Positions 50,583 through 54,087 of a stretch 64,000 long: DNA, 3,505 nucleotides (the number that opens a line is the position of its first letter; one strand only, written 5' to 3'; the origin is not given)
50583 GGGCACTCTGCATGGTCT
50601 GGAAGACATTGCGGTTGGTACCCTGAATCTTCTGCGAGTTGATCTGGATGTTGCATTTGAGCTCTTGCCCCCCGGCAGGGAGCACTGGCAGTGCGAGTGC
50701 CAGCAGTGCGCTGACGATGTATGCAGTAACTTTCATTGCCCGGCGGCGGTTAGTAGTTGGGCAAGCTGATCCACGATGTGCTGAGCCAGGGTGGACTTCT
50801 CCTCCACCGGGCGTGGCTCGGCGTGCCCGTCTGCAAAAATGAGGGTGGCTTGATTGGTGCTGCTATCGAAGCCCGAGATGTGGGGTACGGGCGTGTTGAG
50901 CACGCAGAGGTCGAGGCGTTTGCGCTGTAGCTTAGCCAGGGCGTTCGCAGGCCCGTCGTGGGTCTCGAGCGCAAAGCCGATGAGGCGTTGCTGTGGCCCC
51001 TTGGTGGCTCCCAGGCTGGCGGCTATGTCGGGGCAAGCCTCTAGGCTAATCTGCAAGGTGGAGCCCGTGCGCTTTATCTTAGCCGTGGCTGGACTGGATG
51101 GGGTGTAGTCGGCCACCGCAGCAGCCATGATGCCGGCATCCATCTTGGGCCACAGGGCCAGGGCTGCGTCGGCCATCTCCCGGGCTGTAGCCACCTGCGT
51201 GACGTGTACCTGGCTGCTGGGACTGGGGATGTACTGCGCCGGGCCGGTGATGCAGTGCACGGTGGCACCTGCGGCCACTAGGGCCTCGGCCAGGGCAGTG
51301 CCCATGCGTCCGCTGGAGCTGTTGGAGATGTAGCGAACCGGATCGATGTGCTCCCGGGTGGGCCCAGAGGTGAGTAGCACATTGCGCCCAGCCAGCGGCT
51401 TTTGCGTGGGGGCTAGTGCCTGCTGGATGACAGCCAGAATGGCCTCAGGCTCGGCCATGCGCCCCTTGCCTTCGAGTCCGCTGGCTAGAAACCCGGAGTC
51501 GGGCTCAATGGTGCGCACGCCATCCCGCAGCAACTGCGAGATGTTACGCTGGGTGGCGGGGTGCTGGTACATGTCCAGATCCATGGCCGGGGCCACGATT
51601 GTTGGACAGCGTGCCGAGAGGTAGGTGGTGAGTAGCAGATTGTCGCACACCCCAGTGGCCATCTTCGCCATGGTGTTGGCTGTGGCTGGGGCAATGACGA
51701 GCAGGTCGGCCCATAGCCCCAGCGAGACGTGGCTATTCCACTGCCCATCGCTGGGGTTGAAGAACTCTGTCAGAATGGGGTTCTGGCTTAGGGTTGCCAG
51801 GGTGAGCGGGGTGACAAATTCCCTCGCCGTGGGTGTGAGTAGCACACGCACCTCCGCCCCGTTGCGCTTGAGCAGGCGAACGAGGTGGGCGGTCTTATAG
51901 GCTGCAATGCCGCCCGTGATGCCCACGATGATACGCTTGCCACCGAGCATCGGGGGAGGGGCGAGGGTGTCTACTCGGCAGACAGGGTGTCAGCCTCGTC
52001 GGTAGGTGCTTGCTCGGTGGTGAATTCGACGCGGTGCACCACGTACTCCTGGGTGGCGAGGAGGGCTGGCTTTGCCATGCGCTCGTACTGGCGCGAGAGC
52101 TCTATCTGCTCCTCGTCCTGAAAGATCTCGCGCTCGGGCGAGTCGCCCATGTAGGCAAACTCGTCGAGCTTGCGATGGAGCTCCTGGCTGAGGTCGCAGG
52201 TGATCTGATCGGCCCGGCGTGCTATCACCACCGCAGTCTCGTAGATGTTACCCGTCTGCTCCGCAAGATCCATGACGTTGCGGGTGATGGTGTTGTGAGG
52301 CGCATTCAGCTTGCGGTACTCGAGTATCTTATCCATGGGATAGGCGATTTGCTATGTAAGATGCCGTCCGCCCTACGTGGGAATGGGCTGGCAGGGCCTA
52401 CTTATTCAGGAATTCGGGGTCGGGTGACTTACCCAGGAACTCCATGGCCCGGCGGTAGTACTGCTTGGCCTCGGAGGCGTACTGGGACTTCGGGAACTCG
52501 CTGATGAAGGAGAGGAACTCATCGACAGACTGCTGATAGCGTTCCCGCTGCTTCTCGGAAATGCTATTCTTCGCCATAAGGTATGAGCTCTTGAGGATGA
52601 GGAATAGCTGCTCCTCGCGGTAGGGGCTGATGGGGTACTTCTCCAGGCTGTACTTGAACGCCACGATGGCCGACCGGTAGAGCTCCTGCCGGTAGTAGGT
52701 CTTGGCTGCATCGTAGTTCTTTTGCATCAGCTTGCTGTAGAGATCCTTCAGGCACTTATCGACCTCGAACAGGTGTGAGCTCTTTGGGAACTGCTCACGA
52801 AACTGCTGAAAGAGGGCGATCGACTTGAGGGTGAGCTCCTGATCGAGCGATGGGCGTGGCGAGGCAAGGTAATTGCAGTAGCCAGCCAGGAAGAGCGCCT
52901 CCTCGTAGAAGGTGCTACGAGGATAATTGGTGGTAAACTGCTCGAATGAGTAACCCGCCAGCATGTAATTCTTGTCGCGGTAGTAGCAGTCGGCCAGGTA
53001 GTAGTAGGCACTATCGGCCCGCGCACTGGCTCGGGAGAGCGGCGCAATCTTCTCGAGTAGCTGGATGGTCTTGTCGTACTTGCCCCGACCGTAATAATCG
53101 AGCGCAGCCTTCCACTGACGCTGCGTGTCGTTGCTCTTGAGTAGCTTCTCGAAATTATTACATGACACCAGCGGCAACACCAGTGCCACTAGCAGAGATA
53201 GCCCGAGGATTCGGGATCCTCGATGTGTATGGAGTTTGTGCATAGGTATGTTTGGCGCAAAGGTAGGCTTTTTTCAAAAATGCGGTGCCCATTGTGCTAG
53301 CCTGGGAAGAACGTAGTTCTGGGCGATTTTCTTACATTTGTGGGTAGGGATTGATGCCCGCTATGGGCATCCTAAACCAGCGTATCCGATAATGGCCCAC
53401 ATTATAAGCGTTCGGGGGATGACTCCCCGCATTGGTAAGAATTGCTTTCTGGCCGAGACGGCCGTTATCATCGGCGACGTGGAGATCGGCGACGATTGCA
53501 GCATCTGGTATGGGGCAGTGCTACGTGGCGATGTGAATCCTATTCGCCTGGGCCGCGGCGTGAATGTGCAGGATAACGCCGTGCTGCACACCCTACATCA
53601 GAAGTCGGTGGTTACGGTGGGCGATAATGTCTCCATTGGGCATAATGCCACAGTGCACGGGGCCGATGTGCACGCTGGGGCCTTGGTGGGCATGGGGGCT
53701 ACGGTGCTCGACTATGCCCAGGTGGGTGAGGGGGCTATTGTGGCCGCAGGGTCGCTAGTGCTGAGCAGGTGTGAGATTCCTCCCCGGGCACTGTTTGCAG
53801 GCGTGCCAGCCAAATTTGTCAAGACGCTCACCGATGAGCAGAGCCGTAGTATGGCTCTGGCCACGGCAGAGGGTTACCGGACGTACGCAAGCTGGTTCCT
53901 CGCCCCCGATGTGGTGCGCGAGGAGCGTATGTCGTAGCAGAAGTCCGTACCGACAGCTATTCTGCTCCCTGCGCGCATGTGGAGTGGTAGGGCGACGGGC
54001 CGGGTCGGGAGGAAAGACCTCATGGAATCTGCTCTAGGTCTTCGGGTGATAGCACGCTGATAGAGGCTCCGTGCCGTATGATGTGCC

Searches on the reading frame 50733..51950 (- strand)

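Call 89: search_protein_families(library=pfam, proteins=[window:50733-51950:-], max_evalue=0.0001)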
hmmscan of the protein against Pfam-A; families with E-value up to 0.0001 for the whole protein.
window:50733-51950:- (405 aa): 2 families
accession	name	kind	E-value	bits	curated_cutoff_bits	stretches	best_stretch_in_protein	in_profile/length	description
PF04127.22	DFP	-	1.2e-59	201.7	22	1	186-371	1-186/186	DNA/pantothenate metabolism flavoprotein C-terminal domain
PF02441.25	Flavoprotein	-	5.1e-37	127.4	22.7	1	5-178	1-161/162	Flavoprotein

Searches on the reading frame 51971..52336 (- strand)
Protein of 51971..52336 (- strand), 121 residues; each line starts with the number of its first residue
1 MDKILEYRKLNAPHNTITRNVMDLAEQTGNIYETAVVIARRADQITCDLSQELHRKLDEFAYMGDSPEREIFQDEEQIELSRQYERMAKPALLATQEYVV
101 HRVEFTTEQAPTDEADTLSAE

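Call 89: search_protein_families(library=pfam, proteins=[window:51971-52336:-], max_evalue=0.0001)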
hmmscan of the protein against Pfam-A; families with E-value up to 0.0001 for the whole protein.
window:51971-52336:- (121 aa): 1 family
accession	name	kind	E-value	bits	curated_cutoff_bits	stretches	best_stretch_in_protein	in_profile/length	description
PF01192.27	RNA_pol_Rpb6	-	1.1e-05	25.7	26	1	23-47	1-25/53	RNA polymerase Rpb6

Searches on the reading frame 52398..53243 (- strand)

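Call 13: search_protein_families(library=pfam, proteins=[window:52398-53243:-], max_evalue=0.01)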
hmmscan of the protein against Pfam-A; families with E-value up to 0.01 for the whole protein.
window:52398-53243:- (281 aa): 6 families
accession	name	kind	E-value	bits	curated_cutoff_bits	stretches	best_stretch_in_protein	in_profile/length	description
PF13525.12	YfiO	-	1e-21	78.1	25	2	41-232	6-200/203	Outer membrane lipoprotein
PF13174.12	TPR_6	-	1.5e-08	35.2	26.3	1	79-110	2-33/33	Tetratricopeptide repeat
PF12895.13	ANAPC3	-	0.00059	20.5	27.2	0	72-124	18-66/82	Anaphase-promoting complex, cyclosome, subunit 3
PF13432.12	TPR_16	-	0.00091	20.1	32.7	1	46-108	3-62/65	Tetratricopeptide repeat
PF09447.15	Cnl2_NKP2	-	0.0037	17.7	27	0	138-176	14-49/65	Cnl2/NKP2 family protein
PF13424.12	TPR_12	-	0.0087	16.7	30.1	0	46-93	9-61/77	Tetratricopeptide repeat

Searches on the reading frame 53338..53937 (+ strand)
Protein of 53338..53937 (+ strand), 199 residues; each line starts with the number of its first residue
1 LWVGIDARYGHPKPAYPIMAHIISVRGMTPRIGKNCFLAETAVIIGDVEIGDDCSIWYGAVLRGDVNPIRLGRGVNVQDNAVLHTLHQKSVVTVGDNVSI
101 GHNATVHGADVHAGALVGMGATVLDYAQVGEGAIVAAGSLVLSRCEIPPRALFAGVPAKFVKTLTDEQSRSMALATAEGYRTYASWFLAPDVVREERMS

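Call 13: search_protein_families(library=pfam, proteins=[window:53338-53937:+], max_evalue=0.01)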
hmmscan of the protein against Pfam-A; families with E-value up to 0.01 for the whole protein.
window:53338-53937:+ (199 aa): 4 families
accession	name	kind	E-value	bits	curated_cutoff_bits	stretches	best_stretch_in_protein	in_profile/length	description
PF00132.30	Hexapep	-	9.8e-20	69.8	27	2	30-64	2-36/36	Bacterial transferase hexapeptide (six repeats)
PF25084.1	LbH_EIF2B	-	4.4e-08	33.5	54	1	71-145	24-91/105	EIF2B subunit epsilon LbH domain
PF14602.12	Hexapep_2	-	5e-08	33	27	1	92-123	2-32/34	Hexapeptide repeat of succinyl-transferase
PF21711.3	DCTN5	-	0.00042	20.4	40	1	59-180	45-173/182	Dynactin subunit 5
